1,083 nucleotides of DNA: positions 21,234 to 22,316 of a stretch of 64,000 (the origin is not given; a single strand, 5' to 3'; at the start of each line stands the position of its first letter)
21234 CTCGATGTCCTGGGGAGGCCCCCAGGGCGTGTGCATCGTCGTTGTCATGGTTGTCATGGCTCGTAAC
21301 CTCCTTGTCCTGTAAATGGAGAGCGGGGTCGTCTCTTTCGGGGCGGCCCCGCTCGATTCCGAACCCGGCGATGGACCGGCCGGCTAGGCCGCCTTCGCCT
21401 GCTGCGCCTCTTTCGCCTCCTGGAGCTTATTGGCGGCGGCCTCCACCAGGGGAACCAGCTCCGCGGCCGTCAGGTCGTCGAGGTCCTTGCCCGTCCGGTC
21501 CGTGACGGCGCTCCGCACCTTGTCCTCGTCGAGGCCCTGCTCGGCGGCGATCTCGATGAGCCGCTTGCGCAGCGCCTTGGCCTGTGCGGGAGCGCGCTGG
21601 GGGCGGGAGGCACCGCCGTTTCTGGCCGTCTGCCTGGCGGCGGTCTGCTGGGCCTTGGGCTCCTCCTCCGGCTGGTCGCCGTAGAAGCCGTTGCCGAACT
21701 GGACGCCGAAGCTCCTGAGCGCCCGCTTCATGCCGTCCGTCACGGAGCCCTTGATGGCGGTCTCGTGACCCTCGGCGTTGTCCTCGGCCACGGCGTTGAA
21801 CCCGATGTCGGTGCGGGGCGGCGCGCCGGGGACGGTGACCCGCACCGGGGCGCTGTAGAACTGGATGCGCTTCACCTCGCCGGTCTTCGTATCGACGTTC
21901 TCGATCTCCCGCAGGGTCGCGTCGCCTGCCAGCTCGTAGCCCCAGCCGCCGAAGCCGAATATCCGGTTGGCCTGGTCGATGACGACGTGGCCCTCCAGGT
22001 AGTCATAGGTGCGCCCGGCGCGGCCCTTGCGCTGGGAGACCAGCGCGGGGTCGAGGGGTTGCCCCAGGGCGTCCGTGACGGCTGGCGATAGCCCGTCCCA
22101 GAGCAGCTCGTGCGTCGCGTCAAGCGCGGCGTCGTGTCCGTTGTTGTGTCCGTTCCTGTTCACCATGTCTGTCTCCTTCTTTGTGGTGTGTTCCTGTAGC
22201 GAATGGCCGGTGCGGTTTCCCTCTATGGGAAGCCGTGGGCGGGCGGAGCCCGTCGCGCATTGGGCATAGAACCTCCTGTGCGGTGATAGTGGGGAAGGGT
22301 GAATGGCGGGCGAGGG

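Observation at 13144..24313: A 23-nt palindromic element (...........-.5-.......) occurs five times in the island, four times in-frame inside different CDSs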

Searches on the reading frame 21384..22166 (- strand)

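Call 11: search_protein_families(library=pfam, proteins=[window:21384-22166:-], max_evalue=0.01)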
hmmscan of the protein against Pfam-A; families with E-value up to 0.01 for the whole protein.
window:21384-22166:- (260 aa): 1 family
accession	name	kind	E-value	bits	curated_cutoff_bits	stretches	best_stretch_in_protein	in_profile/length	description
PF04098.21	Rad52_Rad22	-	2.9e-26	92.7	20.3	1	30-174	5-147/153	Rad52/22 family double-strand break repair protein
